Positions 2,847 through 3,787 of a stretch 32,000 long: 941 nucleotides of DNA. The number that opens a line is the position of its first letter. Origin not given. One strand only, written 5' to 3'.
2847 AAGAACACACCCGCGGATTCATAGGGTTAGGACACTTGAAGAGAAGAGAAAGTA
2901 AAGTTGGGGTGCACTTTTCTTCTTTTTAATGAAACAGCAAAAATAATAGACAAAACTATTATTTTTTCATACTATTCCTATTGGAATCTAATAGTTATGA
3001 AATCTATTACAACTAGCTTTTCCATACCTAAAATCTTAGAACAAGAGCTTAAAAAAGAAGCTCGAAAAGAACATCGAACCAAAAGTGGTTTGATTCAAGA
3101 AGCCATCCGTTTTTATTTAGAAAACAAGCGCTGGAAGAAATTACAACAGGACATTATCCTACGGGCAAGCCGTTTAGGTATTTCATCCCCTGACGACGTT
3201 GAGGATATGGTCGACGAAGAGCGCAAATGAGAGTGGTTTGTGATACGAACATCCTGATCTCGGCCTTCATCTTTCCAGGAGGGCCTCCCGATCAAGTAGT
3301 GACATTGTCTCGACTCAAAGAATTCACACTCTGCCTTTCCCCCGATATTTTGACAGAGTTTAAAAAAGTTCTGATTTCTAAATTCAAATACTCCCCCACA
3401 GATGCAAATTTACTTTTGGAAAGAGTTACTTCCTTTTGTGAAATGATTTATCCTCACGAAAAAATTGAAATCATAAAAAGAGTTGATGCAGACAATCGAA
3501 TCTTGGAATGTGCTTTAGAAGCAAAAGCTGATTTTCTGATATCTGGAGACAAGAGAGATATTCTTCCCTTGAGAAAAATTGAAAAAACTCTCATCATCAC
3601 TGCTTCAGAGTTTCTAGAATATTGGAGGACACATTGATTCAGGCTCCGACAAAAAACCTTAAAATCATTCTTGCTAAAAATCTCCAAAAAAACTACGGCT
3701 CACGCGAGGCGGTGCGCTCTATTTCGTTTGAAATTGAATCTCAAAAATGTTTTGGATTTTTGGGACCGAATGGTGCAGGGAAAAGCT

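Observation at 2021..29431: Pervasive 7-nt-periodic word repeats, mostly as imperfect hairpins, placed in intercistronic junctions of normally tight operons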

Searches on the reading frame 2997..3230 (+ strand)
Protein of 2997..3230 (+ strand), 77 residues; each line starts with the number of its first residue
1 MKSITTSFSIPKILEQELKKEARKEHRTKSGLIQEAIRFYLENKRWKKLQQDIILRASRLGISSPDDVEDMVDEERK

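Call 82: search_protein_families(library=pfam, proteins=[window:2997-3230:+], max_evalue=0.001)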
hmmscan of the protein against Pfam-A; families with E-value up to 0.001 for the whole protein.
window:2997-3230:+ (77 aa): 1 family
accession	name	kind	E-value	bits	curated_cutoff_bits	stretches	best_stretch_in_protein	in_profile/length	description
PF01402.27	RHH_1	-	0.00012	22.3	20.5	1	7-42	3-38/39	Ribbon-helix-helix protein, copG family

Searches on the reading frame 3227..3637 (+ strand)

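Call 82: search_protein_families(library=pfam, proteins=[window:3227-3637:+], max_evalue=0.001)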
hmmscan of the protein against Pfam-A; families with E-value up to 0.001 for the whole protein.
window:3227-3637:+ (136 aa): 1 family
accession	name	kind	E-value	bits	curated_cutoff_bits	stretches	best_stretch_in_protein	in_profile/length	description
PF13470.12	PIN_3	-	1e-18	68.7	27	1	2-110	1-115/115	PIN domain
